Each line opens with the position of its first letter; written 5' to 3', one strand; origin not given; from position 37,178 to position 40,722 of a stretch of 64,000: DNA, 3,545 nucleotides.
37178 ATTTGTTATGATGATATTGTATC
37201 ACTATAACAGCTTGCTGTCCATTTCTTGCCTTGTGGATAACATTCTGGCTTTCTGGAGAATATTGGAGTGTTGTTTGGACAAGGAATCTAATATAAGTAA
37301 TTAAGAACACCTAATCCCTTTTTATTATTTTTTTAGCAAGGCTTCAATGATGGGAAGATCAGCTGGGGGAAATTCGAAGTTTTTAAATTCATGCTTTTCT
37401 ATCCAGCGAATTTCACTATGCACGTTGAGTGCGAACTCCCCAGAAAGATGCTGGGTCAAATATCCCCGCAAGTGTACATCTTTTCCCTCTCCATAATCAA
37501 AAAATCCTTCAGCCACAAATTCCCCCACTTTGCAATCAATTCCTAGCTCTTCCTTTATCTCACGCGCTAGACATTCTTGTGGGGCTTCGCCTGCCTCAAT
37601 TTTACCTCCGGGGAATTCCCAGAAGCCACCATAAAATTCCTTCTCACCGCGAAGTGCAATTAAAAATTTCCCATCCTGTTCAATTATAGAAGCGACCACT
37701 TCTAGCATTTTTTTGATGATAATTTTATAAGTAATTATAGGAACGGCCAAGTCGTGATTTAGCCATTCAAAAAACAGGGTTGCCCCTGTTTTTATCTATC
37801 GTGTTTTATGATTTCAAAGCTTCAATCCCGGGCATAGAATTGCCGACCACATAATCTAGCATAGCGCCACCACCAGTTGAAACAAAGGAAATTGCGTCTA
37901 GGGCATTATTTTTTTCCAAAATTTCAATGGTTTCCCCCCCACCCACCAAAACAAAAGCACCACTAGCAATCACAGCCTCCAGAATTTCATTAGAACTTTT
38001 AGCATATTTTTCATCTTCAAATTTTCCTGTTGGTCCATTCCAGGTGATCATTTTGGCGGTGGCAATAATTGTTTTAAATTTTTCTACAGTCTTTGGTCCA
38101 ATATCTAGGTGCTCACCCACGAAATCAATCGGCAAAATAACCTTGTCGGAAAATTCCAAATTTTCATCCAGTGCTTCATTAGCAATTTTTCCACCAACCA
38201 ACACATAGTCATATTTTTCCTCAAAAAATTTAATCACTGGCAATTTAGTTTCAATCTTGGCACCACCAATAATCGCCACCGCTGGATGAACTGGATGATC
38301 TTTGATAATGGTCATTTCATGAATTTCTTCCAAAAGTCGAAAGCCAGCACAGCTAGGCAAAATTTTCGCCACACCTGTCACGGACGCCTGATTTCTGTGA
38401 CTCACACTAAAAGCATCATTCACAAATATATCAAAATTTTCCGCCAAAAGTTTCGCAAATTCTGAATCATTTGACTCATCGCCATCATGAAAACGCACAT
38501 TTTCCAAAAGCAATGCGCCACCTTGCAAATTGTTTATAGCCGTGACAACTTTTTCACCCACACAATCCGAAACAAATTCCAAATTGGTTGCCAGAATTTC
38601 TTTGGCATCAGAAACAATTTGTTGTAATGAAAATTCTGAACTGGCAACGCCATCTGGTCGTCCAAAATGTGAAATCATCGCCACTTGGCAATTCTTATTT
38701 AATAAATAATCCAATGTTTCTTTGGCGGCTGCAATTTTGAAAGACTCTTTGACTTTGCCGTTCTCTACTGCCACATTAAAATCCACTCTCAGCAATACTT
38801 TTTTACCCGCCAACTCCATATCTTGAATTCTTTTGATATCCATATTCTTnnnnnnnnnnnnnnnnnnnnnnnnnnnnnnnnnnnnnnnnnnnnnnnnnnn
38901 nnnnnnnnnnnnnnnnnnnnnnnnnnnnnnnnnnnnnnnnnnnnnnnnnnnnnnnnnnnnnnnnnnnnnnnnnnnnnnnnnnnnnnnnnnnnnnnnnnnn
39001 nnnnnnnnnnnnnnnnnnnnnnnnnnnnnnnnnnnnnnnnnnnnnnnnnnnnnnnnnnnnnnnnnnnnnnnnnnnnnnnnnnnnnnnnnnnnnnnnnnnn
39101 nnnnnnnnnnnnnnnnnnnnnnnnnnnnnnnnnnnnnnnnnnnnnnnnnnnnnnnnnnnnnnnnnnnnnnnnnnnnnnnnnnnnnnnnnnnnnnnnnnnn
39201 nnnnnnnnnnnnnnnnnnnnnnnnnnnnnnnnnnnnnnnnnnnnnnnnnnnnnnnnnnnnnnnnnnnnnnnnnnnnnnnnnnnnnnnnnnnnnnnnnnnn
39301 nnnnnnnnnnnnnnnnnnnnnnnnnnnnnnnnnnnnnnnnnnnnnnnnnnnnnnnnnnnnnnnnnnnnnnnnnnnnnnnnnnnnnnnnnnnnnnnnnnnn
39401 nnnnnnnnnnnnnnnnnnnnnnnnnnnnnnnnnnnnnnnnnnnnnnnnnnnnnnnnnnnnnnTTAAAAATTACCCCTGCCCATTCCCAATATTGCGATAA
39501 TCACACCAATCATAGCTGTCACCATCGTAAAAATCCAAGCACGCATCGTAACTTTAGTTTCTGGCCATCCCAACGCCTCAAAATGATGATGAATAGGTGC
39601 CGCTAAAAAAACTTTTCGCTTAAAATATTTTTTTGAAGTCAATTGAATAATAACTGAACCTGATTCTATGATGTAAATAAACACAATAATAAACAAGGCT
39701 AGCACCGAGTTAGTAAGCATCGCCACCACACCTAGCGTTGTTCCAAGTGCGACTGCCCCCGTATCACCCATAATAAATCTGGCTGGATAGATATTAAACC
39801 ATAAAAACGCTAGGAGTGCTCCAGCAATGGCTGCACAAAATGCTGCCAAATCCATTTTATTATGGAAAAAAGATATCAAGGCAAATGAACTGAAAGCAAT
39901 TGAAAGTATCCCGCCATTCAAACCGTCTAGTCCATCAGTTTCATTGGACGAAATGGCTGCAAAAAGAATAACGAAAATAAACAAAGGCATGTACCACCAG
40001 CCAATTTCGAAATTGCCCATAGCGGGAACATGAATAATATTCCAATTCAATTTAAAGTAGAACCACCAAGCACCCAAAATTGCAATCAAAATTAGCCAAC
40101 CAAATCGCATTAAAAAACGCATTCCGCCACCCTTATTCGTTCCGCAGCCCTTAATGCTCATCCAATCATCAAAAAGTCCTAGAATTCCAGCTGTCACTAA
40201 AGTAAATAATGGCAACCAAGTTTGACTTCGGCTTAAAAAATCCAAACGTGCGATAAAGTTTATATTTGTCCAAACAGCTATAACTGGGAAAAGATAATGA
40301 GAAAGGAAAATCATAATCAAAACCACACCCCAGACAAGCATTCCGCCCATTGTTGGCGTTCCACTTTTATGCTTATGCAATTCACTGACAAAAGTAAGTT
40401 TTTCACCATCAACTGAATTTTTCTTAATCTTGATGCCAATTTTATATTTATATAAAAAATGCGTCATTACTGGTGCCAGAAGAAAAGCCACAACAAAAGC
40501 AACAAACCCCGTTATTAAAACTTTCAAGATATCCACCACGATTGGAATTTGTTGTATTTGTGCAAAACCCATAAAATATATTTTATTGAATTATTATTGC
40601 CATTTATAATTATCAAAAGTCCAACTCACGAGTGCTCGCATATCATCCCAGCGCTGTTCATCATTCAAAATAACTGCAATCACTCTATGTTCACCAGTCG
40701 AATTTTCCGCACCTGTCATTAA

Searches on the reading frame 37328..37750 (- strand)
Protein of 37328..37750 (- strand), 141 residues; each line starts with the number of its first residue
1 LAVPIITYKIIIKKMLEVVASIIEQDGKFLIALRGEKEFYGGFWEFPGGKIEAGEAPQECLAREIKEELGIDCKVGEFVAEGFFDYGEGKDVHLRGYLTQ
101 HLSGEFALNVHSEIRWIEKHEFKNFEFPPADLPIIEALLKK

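Call 10: search_protein_families(library=pfam, proteins=[window:37328-37750:-], max_evalue=0.01)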
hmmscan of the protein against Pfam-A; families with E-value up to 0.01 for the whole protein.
window:37328-37750:- (141 aa): 3 families
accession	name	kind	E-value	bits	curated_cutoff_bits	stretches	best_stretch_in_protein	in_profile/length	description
PF00293.34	NUDIX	-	4.4e-19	69.2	21.1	1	18-137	6-133/134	NUDIX domain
PF14815.12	NUDIX_4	-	7.2e-19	68.1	35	1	19-136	2-112/113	NUDIX domain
PF22327.2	Nudt16-like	-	0.0018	18.6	27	1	42-81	33-73/161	U8 snoRNA-decapping enzyme-like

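Call 76: find_related_loci(query=window:37328-37750:-, collection=metagenome_contigs, flank=4000)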
Query window:37328-37750:- (141 aa) in metagenome_contigs; peptide patterns used: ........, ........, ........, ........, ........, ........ (x = any residue, [..] = any of these).
403 stretches matched a pattern; 12 encode a relative of the query (tblastn E <= 1e-3); 12 distinct loci.
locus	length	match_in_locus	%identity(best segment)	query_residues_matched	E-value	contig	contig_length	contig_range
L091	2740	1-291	47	43-140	1e-24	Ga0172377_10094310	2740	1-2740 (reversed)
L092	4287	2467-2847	39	14-138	2e-19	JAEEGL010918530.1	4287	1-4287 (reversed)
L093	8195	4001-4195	38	11-79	8e-10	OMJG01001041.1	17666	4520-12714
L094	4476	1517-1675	43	41-93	3e-9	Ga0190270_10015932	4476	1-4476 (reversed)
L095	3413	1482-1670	39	13-79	4e-9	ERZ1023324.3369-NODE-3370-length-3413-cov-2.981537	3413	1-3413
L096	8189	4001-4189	39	13-79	4e-9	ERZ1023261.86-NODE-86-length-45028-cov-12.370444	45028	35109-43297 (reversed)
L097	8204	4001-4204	39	18-86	7e-8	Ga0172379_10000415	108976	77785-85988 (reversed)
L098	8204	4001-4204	38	18-86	1e-7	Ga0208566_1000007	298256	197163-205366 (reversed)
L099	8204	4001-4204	38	18-86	5e-7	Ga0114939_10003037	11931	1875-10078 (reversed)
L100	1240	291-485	36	18-86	4e-7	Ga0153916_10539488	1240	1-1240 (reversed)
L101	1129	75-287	35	18-92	4e-7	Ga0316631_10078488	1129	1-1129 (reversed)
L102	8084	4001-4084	54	45-72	2e-5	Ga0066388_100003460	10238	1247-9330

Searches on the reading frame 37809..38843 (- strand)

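Call 94: search_protein_families(library=pfam, proteins=[window:37809-38843:-], max_evalue=0.00001)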
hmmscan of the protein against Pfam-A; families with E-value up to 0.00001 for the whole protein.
window:37809-38843:- (345 aa): 1 family
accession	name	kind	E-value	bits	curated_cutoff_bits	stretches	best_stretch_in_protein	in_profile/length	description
PF00162.24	PGK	-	1.4e-98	330.8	27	2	6-223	1-219/379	Phosphoglycerate kinase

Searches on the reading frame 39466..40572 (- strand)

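Call 94: search_protein_families(library=pfam, proteins=[window:39466-40572:-], max_evalue=0.00001)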
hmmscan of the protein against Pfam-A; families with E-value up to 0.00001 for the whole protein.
window:39466-40572:- (369 aa): 1 family
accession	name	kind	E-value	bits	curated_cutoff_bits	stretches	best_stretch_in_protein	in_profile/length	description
PF00953.26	Glycos_transf_4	-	1.9e-26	93.4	27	1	121-286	4-158/160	Glycosyl transferase family 4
